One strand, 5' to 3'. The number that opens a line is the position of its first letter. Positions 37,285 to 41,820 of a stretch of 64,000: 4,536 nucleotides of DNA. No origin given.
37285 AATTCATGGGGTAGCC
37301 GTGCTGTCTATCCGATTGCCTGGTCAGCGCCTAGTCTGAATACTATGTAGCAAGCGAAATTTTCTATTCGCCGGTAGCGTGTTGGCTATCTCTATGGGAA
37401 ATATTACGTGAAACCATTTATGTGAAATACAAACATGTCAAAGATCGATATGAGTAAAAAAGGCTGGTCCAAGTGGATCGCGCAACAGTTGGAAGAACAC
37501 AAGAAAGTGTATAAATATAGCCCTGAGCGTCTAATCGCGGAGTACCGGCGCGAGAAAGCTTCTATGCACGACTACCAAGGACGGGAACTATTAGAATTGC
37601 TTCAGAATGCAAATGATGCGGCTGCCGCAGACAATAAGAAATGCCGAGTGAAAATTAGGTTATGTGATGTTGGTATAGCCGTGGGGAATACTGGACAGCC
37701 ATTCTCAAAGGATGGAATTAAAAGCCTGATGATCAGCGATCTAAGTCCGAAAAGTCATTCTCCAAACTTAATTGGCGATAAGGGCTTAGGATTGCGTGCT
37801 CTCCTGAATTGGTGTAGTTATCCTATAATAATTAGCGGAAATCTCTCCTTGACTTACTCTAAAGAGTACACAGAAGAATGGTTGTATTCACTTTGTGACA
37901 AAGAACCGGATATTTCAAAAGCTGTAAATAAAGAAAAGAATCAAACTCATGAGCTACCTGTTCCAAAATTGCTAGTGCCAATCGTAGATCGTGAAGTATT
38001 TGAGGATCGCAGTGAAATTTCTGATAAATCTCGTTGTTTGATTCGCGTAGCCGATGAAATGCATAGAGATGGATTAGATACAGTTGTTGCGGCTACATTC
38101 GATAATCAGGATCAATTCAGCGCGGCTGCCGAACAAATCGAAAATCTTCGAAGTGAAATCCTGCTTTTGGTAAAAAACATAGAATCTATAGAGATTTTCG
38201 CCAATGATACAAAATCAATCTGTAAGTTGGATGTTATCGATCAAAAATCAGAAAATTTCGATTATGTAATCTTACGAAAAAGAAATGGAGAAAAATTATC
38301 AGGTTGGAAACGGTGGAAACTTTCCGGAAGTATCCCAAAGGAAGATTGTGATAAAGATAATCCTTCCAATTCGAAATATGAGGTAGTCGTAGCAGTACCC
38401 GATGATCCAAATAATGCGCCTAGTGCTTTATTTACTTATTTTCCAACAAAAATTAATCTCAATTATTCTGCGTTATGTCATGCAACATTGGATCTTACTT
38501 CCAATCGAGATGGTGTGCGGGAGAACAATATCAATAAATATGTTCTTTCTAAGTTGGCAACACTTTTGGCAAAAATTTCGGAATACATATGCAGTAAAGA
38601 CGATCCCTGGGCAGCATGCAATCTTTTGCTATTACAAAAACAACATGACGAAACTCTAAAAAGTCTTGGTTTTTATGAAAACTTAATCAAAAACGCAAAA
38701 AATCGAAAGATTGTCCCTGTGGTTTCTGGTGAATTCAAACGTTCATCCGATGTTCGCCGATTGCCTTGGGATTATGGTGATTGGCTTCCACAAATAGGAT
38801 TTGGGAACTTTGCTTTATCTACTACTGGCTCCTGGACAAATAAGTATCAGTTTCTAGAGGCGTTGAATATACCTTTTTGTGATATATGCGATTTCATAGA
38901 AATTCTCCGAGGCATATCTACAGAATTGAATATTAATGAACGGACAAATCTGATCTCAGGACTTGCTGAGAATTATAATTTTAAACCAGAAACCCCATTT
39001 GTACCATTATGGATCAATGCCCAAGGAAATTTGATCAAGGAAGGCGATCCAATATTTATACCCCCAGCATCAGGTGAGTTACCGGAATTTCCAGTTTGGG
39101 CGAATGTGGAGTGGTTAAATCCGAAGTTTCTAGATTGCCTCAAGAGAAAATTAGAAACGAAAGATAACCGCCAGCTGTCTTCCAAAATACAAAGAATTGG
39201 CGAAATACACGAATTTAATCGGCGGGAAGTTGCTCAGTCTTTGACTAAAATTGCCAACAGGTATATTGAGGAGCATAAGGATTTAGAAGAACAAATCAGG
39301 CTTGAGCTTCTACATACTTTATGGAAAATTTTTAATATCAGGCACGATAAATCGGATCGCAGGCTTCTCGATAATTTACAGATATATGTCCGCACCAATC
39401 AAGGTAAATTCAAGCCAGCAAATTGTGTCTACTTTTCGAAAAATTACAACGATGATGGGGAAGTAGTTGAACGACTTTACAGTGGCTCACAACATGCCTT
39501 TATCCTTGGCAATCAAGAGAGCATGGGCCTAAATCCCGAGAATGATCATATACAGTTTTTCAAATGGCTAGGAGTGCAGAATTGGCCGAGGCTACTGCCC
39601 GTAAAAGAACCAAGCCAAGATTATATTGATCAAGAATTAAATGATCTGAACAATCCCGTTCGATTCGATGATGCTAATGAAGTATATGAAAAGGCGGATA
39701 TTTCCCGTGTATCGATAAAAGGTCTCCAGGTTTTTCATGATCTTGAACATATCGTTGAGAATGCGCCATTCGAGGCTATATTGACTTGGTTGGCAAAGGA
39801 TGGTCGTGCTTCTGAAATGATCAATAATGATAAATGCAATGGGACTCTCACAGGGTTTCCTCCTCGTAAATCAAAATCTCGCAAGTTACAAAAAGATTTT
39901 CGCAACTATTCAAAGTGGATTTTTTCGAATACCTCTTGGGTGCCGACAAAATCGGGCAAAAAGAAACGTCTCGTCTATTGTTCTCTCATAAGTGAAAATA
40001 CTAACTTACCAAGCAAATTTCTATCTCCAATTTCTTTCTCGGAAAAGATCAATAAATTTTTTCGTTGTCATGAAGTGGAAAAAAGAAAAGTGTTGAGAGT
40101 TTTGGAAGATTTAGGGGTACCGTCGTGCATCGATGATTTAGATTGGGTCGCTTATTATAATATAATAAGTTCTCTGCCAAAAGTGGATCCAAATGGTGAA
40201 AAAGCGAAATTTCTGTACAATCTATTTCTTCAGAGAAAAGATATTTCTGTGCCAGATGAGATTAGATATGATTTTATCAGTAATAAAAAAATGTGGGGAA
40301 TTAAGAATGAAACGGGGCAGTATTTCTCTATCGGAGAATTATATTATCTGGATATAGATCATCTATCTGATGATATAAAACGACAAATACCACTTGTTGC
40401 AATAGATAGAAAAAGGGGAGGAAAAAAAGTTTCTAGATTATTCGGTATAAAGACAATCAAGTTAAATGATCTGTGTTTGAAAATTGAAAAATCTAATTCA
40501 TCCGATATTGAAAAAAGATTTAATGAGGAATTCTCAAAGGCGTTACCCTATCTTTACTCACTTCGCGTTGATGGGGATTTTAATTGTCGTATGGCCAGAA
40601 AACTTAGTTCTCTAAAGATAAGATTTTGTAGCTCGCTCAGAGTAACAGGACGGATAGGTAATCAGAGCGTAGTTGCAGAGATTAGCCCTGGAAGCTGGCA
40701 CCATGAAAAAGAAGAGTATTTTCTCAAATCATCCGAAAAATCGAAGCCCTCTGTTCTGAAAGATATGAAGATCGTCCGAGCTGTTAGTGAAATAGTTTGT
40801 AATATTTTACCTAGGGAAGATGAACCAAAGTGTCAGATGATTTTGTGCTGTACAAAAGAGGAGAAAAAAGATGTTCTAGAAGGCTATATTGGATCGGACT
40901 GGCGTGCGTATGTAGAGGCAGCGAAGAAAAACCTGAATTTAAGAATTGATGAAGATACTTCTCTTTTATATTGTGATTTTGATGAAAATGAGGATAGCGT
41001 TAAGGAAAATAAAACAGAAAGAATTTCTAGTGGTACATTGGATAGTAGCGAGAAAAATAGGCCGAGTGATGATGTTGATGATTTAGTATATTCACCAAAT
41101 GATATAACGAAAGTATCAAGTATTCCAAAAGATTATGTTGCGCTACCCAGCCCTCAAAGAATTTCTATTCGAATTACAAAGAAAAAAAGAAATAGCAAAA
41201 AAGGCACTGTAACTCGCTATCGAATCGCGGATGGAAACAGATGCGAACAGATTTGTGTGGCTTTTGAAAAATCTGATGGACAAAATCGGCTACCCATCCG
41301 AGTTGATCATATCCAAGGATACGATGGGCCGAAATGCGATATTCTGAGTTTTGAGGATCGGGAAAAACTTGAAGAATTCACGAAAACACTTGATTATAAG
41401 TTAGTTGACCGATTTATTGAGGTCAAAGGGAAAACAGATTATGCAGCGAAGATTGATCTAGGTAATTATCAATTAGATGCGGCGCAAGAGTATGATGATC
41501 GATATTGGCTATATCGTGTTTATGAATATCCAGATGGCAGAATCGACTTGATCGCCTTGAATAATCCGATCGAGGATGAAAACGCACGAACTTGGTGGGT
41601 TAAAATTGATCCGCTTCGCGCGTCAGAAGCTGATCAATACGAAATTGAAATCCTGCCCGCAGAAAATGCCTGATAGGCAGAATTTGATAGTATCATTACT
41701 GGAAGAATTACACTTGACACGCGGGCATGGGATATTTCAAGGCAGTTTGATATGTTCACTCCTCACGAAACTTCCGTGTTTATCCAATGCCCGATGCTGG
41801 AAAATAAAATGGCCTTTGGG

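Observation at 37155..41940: AT-rich ~4.8-kb single-gene islet between tRNA-Met and argG, with no mobility genes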

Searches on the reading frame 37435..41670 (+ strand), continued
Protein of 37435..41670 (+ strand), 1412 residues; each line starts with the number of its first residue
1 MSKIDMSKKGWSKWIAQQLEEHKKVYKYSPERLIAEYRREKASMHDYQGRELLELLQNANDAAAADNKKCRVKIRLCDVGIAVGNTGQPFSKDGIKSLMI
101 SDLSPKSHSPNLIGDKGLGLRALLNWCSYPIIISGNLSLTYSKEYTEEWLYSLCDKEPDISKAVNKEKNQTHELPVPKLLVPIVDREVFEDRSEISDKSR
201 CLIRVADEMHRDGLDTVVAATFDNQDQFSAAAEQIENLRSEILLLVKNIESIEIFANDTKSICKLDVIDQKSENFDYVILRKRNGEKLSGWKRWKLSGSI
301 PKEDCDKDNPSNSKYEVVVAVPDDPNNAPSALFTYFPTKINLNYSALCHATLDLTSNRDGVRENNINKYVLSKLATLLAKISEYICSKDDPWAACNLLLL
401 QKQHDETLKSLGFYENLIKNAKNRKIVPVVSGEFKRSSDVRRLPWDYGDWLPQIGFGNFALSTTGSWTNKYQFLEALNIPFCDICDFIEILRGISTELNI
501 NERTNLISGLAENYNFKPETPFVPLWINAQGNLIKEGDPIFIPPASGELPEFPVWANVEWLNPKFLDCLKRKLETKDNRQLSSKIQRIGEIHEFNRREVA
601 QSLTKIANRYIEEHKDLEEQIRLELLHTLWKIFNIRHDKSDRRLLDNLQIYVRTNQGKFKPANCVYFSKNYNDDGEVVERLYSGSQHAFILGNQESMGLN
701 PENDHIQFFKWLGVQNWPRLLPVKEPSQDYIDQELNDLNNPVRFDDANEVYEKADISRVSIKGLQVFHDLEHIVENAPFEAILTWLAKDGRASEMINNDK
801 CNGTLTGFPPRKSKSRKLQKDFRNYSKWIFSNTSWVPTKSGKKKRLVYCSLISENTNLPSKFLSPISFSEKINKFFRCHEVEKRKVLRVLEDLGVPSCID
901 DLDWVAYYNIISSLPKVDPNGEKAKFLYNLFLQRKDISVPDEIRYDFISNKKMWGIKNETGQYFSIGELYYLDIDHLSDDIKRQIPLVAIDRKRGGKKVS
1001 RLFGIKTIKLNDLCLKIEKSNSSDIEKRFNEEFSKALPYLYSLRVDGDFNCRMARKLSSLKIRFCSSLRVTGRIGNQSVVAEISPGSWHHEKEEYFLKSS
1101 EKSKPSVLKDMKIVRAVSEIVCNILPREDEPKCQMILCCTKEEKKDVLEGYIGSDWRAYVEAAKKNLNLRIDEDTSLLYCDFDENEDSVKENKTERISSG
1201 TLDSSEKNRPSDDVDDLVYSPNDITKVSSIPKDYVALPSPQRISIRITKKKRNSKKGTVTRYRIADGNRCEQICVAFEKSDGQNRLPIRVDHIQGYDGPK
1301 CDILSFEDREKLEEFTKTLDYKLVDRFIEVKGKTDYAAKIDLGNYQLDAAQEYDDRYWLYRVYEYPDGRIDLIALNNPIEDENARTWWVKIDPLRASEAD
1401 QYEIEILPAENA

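Call 65: find_encoding_contigs(protein=P0009, flank=10000, max_places=2)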
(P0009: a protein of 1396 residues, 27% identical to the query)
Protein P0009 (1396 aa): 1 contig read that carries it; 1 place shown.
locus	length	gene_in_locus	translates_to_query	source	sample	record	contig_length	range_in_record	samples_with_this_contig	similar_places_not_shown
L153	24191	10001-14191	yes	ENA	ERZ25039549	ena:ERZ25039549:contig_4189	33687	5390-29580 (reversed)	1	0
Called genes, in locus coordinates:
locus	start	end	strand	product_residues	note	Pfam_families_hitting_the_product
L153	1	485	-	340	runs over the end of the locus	PF00805:Pentapeptide (weak), PF13599:Pentapeptide_4 (faint), PF00805:Pentapeptide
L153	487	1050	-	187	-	PF13599:Pentapeptide_4 (faint), PF00805:Pentapeptide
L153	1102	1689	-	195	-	-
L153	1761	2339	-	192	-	PF00805:Pentapeptide, PF13576:Pentapeptide_3 (faint)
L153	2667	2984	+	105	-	-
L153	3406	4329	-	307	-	-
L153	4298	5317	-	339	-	PF09952:AbiEi_2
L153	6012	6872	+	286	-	-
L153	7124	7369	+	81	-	-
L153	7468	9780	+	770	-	PF13166:AAA_13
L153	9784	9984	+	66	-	-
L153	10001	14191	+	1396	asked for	PF13020:NOV_C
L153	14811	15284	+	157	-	-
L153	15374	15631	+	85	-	-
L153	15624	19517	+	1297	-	-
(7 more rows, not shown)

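Call 66: find_encoding_contigs(protein=P0008, flank=10000, max_places=2)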
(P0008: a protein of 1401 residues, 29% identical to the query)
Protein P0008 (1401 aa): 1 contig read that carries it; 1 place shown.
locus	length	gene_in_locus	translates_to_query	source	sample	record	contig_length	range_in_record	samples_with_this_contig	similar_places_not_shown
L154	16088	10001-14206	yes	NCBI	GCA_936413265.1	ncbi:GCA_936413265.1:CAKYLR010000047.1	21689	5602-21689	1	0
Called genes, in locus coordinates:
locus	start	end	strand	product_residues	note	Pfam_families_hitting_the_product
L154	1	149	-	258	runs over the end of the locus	-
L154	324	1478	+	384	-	PF12844:HTH_19 (faint), PF01381:HTH_3 (weak), PF06114:Peptidase_M78 (weak)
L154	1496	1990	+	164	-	-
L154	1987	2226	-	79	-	-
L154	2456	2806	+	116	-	PF12643:MazG-like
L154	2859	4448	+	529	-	-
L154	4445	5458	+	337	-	-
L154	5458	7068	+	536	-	PF01555:N6_N4_Mtase (faint), PF01170:UPF0020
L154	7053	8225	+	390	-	PF01555:N6_N4_Mtase, PF01170:UPF0020 (faint)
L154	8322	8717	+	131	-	-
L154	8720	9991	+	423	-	-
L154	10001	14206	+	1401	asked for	PF25794:SACS (faint), PF13020:NOV_C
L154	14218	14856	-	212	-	PF13560:HTH_31, PF01381:HTH_3, PF00717:Peptidase_S24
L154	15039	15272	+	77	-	-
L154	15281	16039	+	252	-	PF04492:Phage_rep_O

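Call 82: search_dna_similar(query=window:37435-41670:+, collection=plasmids, mode=protein, max_rows=12)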
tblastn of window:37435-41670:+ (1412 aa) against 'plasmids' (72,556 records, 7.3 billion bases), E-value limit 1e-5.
Records with a match: 7; places in all: 7; records where one place covers at least 80% of the query: 1.
Best place of each record, by identity: <60% 7.
By first word of the organism name: Hymenobacter 2; Agrobacterium 1; Methylorubrum 1; Haematobacter 1; Sinorhizobium 1; Candidatus 1.
By predicted mobility (MOB-suite, as given by PLSDB): non-mobilizable 5; mobilizable 1; conjugative 1.
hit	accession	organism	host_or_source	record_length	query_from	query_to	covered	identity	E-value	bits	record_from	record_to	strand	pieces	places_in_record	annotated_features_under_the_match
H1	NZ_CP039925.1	Agrobacterium tumefaciens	-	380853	3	1088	77%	26.7%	4e-91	335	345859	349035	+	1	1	DUF3883 domain-containing protein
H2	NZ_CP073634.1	Methylorubrum extorquens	cell culture,Oil-contaminated soil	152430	3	1125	80%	25.0%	1e-69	267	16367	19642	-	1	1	DUF3883 domain-containing protein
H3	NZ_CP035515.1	Haematobacter massiliensis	single cell,human skin swab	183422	7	1085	76%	24.4%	7e-65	252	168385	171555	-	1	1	hypothetical protein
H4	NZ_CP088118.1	Sinorhizobium meliloti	cell culture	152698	6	1094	73%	25.1%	7e-35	294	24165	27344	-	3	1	hypothetical protein (x3)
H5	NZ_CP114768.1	Hymenobacter canadensis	whole organism,lake water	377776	19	1169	82%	21.9%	9e-51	206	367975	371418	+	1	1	DUF3883 domain-containing protein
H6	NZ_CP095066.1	Hymenobacter volaticus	single cell,air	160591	18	150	9%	41.5%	6e-12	79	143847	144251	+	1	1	hypothetical protein (x2)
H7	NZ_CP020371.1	Candidatus Thiodictyon syntrophicum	meromictic lake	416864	15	143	9%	28.9%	1e-6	61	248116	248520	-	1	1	hypothetical protein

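Call 83: search_dna_similar(query=window:37435-41670:+, collection=phages, mode=protein, max_rows=12)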
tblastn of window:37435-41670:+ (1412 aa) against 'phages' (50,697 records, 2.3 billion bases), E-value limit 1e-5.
No match.

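Call 90: find_related_loci(query=A1, collection=viral_contigs, flank=8000)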
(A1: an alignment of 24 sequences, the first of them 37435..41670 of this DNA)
Query A1 (1412 aa) in viral_contigs; peptide patterns used: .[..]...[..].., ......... (x = any residue, [..] = any of these).
120 stretches matched a pattern; 10 encode a relative of the query (tblastn E <= 1e-3); 10 distinct loci.
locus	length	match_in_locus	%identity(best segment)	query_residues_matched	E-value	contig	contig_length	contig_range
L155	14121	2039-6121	29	7-1384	2e-172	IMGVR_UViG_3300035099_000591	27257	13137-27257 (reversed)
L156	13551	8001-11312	26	14-1132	2e-104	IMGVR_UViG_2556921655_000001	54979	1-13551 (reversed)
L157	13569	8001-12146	25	1-1392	3e-99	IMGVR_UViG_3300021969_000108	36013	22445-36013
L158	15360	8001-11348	23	13-1125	2e-43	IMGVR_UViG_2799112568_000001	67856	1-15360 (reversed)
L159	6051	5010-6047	30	1-375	2e-40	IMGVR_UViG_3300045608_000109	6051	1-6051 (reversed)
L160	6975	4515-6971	28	32-845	5e-30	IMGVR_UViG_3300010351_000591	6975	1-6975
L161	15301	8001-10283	22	40-836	7e-22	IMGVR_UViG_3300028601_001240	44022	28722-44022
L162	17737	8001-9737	24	36-633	1e-30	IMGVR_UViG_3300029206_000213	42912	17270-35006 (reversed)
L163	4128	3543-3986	32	26-184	6e-16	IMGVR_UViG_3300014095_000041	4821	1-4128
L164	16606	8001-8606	26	47-254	3e-5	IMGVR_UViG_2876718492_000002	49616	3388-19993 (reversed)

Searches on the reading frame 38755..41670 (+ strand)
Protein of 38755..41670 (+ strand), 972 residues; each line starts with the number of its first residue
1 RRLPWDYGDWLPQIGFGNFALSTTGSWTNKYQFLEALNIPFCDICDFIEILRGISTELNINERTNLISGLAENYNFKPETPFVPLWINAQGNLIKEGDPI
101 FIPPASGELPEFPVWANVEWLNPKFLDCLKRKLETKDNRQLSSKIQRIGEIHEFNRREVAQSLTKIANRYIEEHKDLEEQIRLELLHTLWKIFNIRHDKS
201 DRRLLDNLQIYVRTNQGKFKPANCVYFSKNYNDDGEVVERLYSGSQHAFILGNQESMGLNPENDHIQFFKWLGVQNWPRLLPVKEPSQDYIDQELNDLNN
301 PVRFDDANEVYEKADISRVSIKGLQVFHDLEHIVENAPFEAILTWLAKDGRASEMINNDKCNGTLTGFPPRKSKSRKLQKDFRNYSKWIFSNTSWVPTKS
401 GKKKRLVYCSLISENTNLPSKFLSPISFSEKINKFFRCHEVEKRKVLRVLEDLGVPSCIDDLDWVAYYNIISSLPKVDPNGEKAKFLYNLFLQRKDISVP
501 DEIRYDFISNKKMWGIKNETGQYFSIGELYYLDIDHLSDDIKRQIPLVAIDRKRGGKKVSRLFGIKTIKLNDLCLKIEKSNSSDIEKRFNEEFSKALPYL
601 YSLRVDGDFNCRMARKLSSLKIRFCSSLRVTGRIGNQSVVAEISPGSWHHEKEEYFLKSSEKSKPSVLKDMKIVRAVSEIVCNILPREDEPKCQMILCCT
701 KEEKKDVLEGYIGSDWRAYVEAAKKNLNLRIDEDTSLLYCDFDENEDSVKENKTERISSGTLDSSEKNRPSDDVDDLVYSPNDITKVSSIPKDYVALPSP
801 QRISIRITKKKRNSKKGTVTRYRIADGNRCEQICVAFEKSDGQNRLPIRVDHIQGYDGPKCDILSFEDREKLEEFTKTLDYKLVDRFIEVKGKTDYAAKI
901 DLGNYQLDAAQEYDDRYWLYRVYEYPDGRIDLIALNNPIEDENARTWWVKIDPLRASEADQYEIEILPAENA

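Call 61: predict_structure(alignment_id=A3)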
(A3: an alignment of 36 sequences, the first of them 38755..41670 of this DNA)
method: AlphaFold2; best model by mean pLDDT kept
length: 972 residues; sequences in the alignment: 36
mean_pLDDT: 84.2   pTM: 0.63
mean pLDDT of the five models: 84.2, 81.9, 80.3, 79.8, 78.9
residues with pLDDT >= 90: 524; 70-90: 324; 50-70: 48; < 50: 76
segments of 3 or more residues with pLDDT < 50: 732-781, 801-824
pLDDT, mean of each block of 10 residues (from residue 1): 79 83 58 78 86 91 92 76 85 90 85 92 94 92 88 90 95 96 95 76 81 95 95 95 84 95 93 95 94 91 87 91 95 94 96 91 93 91 95 90 88 65 75 92 92 88 87 89 89 86 91 93 95 85 92 87 90 83 87 92 90 91 90 84 89 88 74 91 90 92 90 91 85 37 32 32 30 34 77 85 37 33 65 94 91 75 96 95 96 85 90 95 88 94 80 92 84 43
secondary structure, 60 per line:
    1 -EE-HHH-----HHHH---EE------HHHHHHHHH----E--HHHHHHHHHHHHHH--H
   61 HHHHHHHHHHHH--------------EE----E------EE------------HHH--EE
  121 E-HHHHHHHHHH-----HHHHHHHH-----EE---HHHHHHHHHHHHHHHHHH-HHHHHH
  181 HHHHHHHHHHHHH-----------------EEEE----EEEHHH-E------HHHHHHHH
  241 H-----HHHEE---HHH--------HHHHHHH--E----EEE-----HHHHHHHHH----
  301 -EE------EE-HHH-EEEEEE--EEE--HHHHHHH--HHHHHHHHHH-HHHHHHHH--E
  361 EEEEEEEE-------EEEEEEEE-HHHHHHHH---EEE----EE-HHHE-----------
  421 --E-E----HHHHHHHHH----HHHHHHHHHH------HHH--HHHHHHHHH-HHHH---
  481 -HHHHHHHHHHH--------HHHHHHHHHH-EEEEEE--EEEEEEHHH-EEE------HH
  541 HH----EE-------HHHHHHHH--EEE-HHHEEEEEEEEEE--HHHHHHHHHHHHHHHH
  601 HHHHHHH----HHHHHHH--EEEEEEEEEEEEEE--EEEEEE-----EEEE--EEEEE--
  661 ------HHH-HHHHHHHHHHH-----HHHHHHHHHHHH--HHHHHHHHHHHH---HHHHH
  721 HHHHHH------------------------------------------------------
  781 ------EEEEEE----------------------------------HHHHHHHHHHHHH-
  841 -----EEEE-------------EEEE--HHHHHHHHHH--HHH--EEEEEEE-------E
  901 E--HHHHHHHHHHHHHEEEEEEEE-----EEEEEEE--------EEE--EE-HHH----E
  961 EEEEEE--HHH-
elements in order (helices of 4 or more, strands of 3 or more residues): H13-16 H28-36 H44-57 H60-72 E119-121 H123-132 H138-145 H156-173 H175-193 E211-214 E219-221 H233-241 H266-272 E280-282 H288-296 E317-322 E325-327 H330-336 H339-348 H350-357 E360-368 E376-383 H385-392 E396-398 H430-438 H443-452 H464-472 H474-477 H482-492 H501-510 E512-517 E520-525 E530-532 H539-542 H556-563 E566-568 E573-582 H585-607 H612-618 E621-634 E637-642 E648-651 E654-658 H671-681 H687-698 H701-712 H716-726 E787-792 H827-839 E846-849 E863-866 H869-878 E886-892 H904-916 E917-924 E930-936 E945-947 E960-966

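Call 89: fold_search(model_id=the predicted structure, library=pdb)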
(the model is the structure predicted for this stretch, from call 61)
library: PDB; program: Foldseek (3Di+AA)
matches with E <= 10: 180; with E <= 0.001: 0
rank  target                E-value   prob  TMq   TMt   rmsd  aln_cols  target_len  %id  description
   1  2wcw_D                3.0e-02  1.00  0.09  0.53   4.6       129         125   15  1.6A resolution structure of Archaeoglobus fulgidus Hjc, a Holliday junction resolvase from an archaeal hyperthermophi (released 2009-03-24)
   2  2wcw_C                4.7e-02  0.99  0.09  0.54   4.5       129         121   15  1.6A resolution structure of Archaeoglobus fulgidus Hjc, a Holliday junction resolvase from an archaeal hyperthermophi (released 2009-03-24)
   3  2wj0_A                7.7e-02  0.99  0.10  0.54   4.6       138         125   15  Crystal structures of Holliday junction resolvases from Archaeoglobus fulgidus bound to DNA substrate (released 2009-05-26)
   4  9qcc_M                8.1e-02  0.92  0.09  0.19   8.1       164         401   11  Activated XauSPARDA filament assembly with bound dsDNA substrate (released 2025-12-17)
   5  2eo0_A                1.1e-01  0.97  0.08  0.48   5.1       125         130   16  Crystal Structure of Holliday Junction Resolvase ST1444 (released 2007-10-02)
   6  2wcz_A                1.3e-01  0.89  0.08  0.42   4.5       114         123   15  1.6A resolution structure of Archaeoglobus fulgidus Hjc, a Holliday junction resolvase from an archaeal hyperthermophi (released 2009-03-24)
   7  2wcw_B                1.7e-01  0.94  0.09  0.50   4.5       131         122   17  1.6A resolution structure of Archaeoglobus fulgidus Hjc, a Holliday junction resolvase from an archaeal hyperthermophi (released 2009-03-24)
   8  2wj0_B                1.9e-01  0.77  0.08  0.43   6.9       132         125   14  Crystal structures of Holliday junction resolvases from Archaeoglobus fulgidus bound to DNA substrate (released 2009-05-26)
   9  2wcz_B                2.1e-01  0.80  0.07  0.43   4.6       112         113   16  1.6A resolution structure of Archaeoglobus fulgidus Hjc, a Holliday junction resolvase from an archaeal hyperthermophi (released 2009-03-24)
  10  4tkd_B                2.1e-01  0.80  0.08  0.46   9.3       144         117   12  Sulfolobus solfataricus HJC mutants (released 2015-08-12)
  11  2wiz_A                2.4e-01  0.75  0.08  0.39   4.8       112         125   13  Crystal structures of Holliday junction resolvases from Archaeoglobus fulgidus bound to DNA substrate (released 2009-05-26)
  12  2wiw_B                2.5e-01  0.72  0.07  0.40   4.8       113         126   14  Crystal structures of Holliday junction resolvases from Archaeoglobus fulgidus bound to DNA substrate (released 2009-05-26)
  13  2wcw_A                2.7e-01  0.89  0.09  0.49   5.9       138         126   12  1.6A resolution structure of Archaeoglobus fulgidus Hjc, a Holliday junction resolvase from an archaeal hyperthermophi (released 2009-03-24)
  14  4tkd_C                3.4e-01  0.72  0.08  0.47   7.7       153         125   14  Sulfolobus solfataricus HJC mutants (released 2015-08-12)
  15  5x89                  4.0e-01  0.66  0.07  0.17   5.1       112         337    9  The X-ray crystal structure of subunit fusion RNA splicing endonuclease from Methanopyrus kandleri (released 2018-01-24)
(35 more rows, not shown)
